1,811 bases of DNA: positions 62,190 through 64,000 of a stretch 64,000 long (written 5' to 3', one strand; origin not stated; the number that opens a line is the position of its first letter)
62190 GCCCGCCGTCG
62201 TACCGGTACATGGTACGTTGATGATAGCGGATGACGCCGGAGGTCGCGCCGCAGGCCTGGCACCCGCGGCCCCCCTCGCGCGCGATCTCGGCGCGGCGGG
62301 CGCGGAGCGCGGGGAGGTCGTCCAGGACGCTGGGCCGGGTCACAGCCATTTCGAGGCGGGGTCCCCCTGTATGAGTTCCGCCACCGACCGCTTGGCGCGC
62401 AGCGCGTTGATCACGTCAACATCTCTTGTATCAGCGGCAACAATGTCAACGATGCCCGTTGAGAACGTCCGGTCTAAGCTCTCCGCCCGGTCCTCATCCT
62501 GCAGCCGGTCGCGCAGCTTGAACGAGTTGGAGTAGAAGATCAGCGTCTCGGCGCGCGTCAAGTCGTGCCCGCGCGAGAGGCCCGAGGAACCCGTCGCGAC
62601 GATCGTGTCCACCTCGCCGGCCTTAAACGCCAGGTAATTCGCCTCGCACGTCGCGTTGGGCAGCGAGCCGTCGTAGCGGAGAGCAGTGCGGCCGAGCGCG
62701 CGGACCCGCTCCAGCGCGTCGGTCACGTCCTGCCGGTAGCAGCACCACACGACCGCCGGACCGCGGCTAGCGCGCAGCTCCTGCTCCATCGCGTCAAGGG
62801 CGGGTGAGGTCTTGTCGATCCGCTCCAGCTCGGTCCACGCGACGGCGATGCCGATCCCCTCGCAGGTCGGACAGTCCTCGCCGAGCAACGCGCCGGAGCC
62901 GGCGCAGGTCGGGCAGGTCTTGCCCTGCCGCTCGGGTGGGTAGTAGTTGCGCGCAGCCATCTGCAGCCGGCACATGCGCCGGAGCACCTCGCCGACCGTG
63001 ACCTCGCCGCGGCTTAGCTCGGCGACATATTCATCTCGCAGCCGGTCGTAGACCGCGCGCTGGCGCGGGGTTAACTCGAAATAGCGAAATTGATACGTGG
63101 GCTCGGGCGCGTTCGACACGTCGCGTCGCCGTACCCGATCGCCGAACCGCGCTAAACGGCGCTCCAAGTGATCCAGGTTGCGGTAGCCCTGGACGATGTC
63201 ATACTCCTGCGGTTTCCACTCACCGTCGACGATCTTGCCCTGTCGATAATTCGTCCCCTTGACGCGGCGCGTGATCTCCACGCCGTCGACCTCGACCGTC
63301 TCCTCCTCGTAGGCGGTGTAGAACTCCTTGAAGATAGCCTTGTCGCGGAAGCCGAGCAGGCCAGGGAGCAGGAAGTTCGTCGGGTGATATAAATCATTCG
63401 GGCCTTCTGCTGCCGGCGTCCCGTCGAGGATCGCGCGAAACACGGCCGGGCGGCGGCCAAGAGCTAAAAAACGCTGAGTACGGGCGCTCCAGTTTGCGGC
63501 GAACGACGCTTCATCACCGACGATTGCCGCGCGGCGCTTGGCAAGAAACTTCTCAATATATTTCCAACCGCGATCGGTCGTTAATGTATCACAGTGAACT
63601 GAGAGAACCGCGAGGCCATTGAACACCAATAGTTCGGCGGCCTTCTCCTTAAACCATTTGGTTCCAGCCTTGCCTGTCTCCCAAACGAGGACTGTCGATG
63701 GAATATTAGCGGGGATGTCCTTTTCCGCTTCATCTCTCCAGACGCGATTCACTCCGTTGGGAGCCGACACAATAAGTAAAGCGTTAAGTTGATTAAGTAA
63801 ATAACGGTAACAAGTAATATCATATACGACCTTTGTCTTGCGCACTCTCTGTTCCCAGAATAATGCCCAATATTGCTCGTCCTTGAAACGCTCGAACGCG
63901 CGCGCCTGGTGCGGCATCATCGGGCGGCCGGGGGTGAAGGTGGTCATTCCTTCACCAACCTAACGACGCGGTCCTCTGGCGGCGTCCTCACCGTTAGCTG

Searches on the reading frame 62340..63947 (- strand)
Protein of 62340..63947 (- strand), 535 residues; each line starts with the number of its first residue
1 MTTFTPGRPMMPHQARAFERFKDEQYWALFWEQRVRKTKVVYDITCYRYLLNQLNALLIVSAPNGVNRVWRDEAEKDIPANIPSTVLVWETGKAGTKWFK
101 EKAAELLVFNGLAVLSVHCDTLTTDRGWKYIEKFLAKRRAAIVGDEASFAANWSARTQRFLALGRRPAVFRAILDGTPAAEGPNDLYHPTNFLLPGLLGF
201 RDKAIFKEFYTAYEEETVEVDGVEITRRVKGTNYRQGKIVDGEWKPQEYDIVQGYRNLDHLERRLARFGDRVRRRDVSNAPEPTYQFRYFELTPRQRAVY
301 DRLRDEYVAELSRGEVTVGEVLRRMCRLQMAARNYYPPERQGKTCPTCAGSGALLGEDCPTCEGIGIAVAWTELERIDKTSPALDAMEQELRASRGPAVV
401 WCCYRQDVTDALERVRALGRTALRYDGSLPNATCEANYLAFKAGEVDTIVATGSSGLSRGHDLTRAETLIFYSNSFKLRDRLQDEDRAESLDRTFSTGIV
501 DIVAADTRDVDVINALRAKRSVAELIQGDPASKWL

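Call 13: search_protein_families(library=pfam, proteins=[window:62340-63947:-], max_evalue=0.01)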
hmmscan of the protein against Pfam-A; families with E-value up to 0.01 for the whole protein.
window:62340-63947:- (535 aa): 3 families
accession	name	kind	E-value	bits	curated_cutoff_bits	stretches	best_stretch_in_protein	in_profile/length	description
PF00271.37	Helicase_C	-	4e-07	30.7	23.5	1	385-488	4-106/110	Helicase conserved C-terminal domain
PF00176.29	SNF2-rel_dom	-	9.4e-05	22.1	24.9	1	56-325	53-278/290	SNF2-related domain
PF00684.25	DnaJ_CXXCXGXG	-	0.0012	19.5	32.7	1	341-365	40-64/65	DnaJ central domain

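Call 15: search_dna_similar(query=window:62340-63947:-, collection=phages, mode=protein, max_rows=20)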
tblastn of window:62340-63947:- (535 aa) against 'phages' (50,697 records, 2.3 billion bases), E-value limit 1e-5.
Records with a match: 597; places in all: 598; records where one place covers at least 80% of the query: 586.
Best place of each record, by identity: <60% 597.
By first word of the organism name: Pseudomonas 373; Vibrio 39; Xanthomonas 27; Escherichia 27; Achromobacter 20; Acinetobacter 10; Bordetella 9; Stenotrophomonas 9; Serratia 9; Burkholderia 8; and 32 more.
By host as written in the record: Pseudomonas aeruginosa 145; Pseudomonas aeruginosa PAO1 108; - 59; Pseudomonas sp. 33; Pseudomonas aeruginosa PA14 16; Escherichia coli 13; Bordetella bronchiseptica ATCC 10580 9; Achromobacter sp. 9; and 111 more.
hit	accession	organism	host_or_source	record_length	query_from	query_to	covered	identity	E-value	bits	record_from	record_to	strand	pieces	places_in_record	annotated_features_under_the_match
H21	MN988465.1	Rhizobium phage RHph_TM26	Rhizobium sp. N4311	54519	3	535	100%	31.7%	2e-67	242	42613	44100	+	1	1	SNF2 family helicase protein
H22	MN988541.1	Rhizobium phage RHph_I65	Rhizobium phaseoli INC1-2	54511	3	535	100%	31.4%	5e-67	241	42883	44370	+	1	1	SNF2 family helicase protein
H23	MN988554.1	Rhizobium phage RHph_I72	Rhizobium etli 343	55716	3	535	100%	31.4%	5e-67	241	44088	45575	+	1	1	SNF2 family helicase protein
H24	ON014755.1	Pseudanabaena phage Pam3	Pseudanabaena sp.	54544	4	535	99%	31.4%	5e-67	241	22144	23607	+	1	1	helicase | hypothetical protein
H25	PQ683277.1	phage Simon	raw sewage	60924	11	535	98%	30.8%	6e-62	226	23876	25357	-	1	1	record has no annotation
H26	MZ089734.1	Pseudomonas phage PSA20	wastewater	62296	13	535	98%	30.9%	1e-61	225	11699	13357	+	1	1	DNA helicase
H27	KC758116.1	Pseudomonas phage LKO4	Pseudomonas aeruginosa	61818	13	535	98%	30.9%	2e-61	224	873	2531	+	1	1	helicase | terminator | promoter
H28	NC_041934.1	Pseudomonas phage LKO4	Pseudomonas aeruginosa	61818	13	535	98%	30.9%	2e-61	224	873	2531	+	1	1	DNA helicase | terminator | promoter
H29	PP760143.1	Pseudomonas phage vB_Pae_HLL23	Pseudomonas aeruginosa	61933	13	535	98%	30.9%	2e-61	224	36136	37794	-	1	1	DNA helicase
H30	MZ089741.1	Pseudomonas phage PSA39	wastewater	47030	13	535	98%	30.9%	2e-61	224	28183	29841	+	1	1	DNA helicase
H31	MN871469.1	Pseudomonas phage Pa-S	Pseudomonas aeruginosa PAO1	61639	13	535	98%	30.9%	2e-61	224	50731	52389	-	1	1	record has no annotation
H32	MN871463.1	Pseudomonas phage Pa-L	Pseudomonas aeruginosa PAO1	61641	13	535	98%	30.9%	2e-61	224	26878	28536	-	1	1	record has no annotation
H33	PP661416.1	Pseudomonas phage Max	Pseudomonas aeruginosa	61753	13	535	98%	30.9%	2e-61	224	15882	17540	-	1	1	DNA helicase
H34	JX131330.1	Pseudomonas phage MP1412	Pseudomonas aeruginosa PAO1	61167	13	535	98%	30.9%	2e-61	224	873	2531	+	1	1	helicase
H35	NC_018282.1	Pseudomonas phage MP1412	Pseudomonas aeruginosa PAO1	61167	13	535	98%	30.9%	2e-61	224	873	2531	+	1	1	DNA helicase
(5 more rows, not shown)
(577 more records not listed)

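Call 32: find_related_loci(query=window:62340-63947:-, collection=viral_contigs, flank=10000)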
Query window:62340-63947:- (535 aa) in viral_contigs; peptide patterns used: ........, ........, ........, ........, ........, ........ (x = any residue, [..] = any of these).
1 stretches matched a pattern, but none encodes a relative of the query by tblastn (E <= 1e-3).
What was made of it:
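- Tried and rejected: Close relatives of the helicase in IMG/VR (single-protein query): none (call 32).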

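Call 35: find_encoding_contigs(protein=window:62340-63947:-, flank=10000, max_places=10)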
Protein window:62340-63947:- (535 aa): 4 contigs read that carry it; 3 places shown.
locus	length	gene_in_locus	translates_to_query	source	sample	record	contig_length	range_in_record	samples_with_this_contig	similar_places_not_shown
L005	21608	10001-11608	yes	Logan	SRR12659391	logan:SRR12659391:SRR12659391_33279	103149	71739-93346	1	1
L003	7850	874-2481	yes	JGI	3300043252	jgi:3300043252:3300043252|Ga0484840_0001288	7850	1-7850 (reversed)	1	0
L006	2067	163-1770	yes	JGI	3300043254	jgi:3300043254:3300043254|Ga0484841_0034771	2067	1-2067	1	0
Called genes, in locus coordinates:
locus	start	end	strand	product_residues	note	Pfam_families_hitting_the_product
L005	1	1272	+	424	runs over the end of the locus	PF07750:GcrA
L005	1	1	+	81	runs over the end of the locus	-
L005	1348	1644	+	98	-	-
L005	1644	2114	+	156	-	-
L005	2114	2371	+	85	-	-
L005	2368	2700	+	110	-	-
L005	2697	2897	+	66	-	-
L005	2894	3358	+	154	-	-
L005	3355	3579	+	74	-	-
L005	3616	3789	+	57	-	-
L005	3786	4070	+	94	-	-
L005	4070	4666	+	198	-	-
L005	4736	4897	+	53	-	-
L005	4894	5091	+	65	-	-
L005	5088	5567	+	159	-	-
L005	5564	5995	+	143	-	-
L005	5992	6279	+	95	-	-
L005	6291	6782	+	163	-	-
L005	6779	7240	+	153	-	-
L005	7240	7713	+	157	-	-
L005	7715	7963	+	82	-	-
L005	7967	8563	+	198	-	PF18757:Nmad5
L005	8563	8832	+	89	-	PF24043:DUF7352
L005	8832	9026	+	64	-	-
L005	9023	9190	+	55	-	PF05509:TraY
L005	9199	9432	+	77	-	-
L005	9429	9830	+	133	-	-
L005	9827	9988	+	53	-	-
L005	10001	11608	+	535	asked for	PF00271:Helicase_C (weak)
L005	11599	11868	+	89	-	-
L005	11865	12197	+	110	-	PF12961:DUF3850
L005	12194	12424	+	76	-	-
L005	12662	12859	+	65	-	-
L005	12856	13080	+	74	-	-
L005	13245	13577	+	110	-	-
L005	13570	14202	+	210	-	-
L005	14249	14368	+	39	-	-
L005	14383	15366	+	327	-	PF23977:Pam3_Gp34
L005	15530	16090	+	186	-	-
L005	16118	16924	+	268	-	PF00291:PALP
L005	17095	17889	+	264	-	-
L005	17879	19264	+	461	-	-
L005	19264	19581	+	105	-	-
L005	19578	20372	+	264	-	PF18724:ADDT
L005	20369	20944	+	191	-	PF18748:HMUDK_HMUD1 (weak)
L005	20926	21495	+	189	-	PF18748:HMUDK_HMUD1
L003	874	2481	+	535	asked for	PF00271:Helicase_C (weak)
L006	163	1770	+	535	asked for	PF00271:Helicase_C (weak)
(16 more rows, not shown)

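Call 43: find_homologous_proteins(query=window:62340-63947:-, max_evalue=1e-30)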
Query window:62340-63947:- (535 aa): 36 proteins with E <= 1e-30 among 8000 candidates.
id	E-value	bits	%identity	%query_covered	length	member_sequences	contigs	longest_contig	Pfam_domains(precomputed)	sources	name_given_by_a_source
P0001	0.0e+0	1234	100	100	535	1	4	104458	PF00271.38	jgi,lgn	jgi:hypothetical protein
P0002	1.0e-170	587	53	99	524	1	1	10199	PF00271.38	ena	-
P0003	1.1e-170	587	54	100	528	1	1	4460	PF00176.30,PF00271.38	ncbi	-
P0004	3.7e-168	579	53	100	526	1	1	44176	PF00271.38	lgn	-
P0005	1.0e-167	577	52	100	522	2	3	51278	PF00271.38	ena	-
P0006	7.7e-167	574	53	99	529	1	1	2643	PF00176.30,PF00271.38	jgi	-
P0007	5.0e-166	572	53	100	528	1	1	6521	PF00176.30,PF00271.38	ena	-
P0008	3.5e-165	569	51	100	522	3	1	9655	PF00271.38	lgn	-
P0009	1.4e-160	554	52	99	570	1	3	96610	PF00176.30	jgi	jgi:hypothetical protein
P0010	3.0e-157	543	50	100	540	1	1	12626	PF00271.38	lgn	-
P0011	3.0e-157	543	52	100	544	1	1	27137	PF00176.30,PF00271.38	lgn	-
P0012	3.8e-157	542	51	99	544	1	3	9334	PF00271.38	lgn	-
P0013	5.6e-157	542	49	100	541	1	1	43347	PF00176.30,PF00271.38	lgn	-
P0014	9.6e-154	531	49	100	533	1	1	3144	PF00271.38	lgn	-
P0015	1.3e-151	524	49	100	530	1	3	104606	PF00176.30,PF00271.38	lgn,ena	-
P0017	3.0e-147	510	49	99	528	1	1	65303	PF00176.30,PF00271.38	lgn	-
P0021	1.3e-140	488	47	99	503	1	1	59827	PF00176.30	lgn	-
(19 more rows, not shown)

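Call 44: find_encoding_contigs(protein=P0015, flank=10000, max_places=2)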
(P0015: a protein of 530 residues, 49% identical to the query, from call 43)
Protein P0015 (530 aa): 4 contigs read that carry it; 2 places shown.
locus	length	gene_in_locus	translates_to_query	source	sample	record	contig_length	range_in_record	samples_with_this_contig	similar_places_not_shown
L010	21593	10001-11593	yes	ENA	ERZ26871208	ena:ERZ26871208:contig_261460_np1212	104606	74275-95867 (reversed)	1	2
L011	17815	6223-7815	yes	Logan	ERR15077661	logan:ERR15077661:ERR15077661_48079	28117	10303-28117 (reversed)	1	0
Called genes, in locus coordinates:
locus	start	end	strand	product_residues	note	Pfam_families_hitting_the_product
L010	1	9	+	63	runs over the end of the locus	-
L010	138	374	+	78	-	-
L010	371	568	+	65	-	PF13560:HTH_31 (weak)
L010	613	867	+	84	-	-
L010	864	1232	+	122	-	-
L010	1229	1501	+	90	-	PF13223:DUF4031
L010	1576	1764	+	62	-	-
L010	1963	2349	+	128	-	PF25176:DUF7831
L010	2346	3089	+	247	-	PF00149:Metallophos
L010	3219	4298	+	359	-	PF06067:DUF932 (weak)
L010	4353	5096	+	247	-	-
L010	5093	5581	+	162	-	-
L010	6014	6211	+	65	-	-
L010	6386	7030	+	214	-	-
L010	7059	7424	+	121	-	PF13441:Gly-zipper_YMGG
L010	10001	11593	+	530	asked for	PF00176:SNF2-rel_dom (weak), PF00271:Helicase_C (weak)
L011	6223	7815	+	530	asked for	PF00176:SNF2-rel_dom (weak), PF00271:Helicase_C (weak)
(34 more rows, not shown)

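Call 45: find_encoding_contigs(protein=P0009, flank=10000, max_places=2)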
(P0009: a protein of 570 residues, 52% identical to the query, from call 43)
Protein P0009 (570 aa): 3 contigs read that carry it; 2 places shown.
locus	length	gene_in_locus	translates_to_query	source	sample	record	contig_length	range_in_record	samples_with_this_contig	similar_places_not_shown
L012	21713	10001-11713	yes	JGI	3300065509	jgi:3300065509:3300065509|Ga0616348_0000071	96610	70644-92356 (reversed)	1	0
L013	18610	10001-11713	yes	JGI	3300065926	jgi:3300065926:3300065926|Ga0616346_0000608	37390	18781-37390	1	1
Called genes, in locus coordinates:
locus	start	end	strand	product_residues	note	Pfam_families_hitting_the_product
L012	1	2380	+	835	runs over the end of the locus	PF03496:ADPrib_exo_Tox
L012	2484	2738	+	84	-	-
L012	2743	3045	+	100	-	-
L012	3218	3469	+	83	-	-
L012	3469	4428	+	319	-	PF10979:DUF2786, PF23771:DUF7168 (weak)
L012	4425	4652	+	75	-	-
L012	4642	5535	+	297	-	-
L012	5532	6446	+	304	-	-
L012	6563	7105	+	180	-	-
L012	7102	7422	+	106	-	-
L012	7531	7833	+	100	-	-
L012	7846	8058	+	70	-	-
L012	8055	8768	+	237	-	PF00215:OMPdecase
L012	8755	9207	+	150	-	-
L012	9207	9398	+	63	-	-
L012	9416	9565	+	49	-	-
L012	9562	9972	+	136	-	PF00583:Acetyltransf_1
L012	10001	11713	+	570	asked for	PF00176:SNF2-rel_dom (weak)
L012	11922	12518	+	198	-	PF23984:DUF7307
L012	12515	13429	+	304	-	PF23977:Pam3_Gp34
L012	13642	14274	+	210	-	-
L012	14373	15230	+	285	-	PF18723:HMUDK_hel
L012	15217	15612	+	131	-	-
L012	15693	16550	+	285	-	PF13489:Methyltransf_23, PF08242:Methyltransf_12 (weak)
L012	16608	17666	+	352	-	PF00303:Thymidylat_synt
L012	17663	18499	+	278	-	PF12917:YfbR-like, PF13023:HD_3, PF01966:HD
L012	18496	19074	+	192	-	-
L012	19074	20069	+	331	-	PF13521:AAA_28 (faint)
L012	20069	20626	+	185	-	PF05063:MT-A70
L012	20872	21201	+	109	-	-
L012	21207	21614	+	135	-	-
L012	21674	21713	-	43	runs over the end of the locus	-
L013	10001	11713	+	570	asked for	PF00176:SNF2-rel_dom (weak)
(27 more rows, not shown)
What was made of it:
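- Relative L012 encodes an 835-aa protein with an ADP-ribosyltransferase domain (call 45).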

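Call 49: find_encoding_contigs(protein=P0004, flank=10000, max_places=1)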
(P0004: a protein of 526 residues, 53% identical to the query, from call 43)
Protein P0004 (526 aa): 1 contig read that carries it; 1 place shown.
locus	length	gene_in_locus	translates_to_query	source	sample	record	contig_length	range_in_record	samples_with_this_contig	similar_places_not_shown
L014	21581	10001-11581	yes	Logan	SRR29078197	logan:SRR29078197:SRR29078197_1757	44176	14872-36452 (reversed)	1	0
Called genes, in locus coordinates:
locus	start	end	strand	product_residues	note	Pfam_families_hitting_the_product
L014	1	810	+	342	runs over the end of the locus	PF00288:GHMP_kinases_N, PF08544:GHMP_kinases_C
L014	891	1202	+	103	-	-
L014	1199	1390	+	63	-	-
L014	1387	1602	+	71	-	-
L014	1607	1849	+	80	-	-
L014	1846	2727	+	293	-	PF04545:Sigma70_r4 (faint), PF09339:HTH_IclR (faint), PF13518:HTH_28 (faint), PF12728:HTH_17 (faint)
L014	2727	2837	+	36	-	-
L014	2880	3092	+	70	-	-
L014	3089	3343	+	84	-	-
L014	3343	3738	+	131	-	-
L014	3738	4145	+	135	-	-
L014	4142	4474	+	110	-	PF27050:Phage_P22_Y8K6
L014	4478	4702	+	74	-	-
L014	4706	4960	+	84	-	-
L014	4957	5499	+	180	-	-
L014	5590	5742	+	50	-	-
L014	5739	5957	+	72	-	-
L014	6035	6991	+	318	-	PF10979:DUF2786 (weak), PF23771:DUF7168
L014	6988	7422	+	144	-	-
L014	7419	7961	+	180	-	-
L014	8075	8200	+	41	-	-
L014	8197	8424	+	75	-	-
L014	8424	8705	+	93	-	-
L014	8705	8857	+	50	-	-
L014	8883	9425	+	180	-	PF18757:Nmad5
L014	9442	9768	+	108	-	PF19698:DUF6197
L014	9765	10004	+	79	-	-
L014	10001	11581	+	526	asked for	PF00271:Helicase_C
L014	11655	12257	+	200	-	PF23984:DUF7307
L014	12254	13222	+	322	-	PF23977:Pam3_Gp34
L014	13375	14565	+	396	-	-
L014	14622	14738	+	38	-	-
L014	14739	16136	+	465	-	PF01555:N6_N4_Mtase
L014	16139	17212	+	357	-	-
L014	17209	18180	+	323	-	-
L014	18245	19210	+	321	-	PF01555:N6_N4_Mtase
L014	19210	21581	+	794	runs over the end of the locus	-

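Call 50: find_encoding_contigs(protein=P0017, flank=10000, max_places=1)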
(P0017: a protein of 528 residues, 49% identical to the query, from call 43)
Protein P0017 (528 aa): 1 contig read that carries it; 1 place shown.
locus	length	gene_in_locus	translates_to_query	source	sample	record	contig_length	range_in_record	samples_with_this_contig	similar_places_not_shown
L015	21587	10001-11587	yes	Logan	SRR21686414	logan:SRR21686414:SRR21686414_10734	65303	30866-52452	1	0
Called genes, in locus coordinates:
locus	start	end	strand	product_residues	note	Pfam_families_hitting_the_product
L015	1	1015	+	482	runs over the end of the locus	PF02463:SMC_N (weak), PF13476:AAA_23, PF13555:AAA_29 (weak)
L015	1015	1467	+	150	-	-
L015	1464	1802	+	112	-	PF19698:DUF6197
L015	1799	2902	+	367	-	PF05970:PIF1 (faint), PF13245:AAA_19, PF13604:AAA_30, PF01443:Viral_helicase1 (weak), PF13538:UvrD_C_2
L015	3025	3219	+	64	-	-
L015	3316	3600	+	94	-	-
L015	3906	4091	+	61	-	-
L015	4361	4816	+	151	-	-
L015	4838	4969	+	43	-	-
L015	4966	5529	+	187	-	-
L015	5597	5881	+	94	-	PF19698:DUF6197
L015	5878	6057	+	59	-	-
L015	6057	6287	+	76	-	-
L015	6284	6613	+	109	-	PF20135:DUF6525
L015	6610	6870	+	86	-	-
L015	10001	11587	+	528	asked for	PF00176:SNF2-rel_dom (weak), PF00271:Helicase_C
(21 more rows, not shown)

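Call 51: find_encoding_contigs(protein=P0021, flank=10000, max_places=1)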
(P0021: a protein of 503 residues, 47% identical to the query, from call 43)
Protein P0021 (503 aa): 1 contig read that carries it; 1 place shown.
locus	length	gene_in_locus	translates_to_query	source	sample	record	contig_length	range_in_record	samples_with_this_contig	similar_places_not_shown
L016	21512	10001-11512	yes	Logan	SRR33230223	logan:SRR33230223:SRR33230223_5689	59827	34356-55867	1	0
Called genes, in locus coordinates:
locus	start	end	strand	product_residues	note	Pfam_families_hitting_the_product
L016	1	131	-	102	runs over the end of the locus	-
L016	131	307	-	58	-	-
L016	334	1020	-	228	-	-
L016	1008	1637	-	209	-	-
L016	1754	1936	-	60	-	-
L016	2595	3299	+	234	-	PF08719:NADAR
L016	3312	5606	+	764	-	PF16793:RepB_primase (weak), PF05272:VapE-like_dom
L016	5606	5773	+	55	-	-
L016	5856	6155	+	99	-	-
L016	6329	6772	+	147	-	-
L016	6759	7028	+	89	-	-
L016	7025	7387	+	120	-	-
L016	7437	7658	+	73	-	-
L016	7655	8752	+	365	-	-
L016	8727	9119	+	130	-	-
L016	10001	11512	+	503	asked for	PF00176:SNF2-rel_dom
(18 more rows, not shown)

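Call 63: search_protein_families(library=phrogs, max_evalue=0.001, proteins=[L005:1348-1644:+, L005:4736-4897:+])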
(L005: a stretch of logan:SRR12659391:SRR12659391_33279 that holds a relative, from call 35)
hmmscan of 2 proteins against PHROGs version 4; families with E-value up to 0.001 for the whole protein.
L005:1348-1644:+ (98 aa): 0 families

L005:4736-4897:+ (53 aa): 0 families

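Call 68: find_related_loci(query=A3, collection=genome_contigs, flank=10000)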
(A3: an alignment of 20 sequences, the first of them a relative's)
Query A3 (535 aa) in genome_contigs; peptide patterns used: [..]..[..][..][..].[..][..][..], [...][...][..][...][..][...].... (x = any residue, [..] = any of these).
18 stretches matched a pattern, but none encodes a relative of the query by tblastn (E <= 1e-3).
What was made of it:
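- Tried and rejected: Relatives in 185,579 bacterial and archaeal genomes: none, so no host could be assigned (call 68).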

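Call 85: find_related_loci(query=A3, collection=viral_contigs, flank=8000)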
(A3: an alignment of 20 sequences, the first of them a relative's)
Query A3 (535 aa) in viral_contigs; peptide patterns used: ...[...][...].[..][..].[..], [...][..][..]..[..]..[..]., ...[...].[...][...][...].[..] (x = any residue, [..] = any of these).
108 stretches matched a pattern; 22 encode a relative of the query (tblastn E <= 1e-3); 22 distinct loci.
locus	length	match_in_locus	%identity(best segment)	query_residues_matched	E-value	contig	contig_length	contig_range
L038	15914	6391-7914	46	4-535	7e-145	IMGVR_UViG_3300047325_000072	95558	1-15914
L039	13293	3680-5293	44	11-532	2e-127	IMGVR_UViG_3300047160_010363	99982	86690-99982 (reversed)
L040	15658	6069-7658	35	9-535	9e-90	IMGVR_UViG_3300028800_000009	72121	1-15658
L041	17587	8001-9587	34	6-535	5e-88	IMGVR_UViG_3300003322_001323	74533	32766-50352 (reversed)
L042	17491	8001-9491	34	11-535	1e-84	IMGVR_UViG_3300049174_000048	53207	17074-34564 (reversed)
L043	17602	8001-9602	36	2-535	5e-84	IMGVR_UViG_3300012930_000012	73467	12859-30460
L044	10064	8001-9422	31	12-535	6e-81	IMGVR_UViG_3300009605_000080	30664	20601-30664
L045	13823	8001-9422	31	12-535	2e-80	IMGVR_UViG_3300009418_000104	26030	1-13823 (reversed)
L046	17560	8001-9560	33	9-534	6e-75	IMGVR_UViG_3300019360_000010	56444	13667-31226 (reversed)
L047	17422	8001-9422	31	12-535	7e-81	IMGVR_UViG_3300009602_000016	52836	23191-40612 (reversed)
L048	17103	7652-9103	30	3-535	1e-55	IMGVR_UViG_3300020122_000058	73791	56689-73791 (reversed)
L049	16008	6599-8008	29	13-535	3e-53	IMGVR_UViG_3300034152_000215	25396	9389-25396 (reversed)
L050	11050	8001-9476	27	13-535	7e-53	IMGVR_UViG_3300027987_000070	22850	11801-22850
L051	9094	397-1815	29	13-531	1e-49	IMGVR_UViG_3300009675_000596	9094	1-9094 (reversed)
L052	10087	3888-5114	29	112-526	1e-41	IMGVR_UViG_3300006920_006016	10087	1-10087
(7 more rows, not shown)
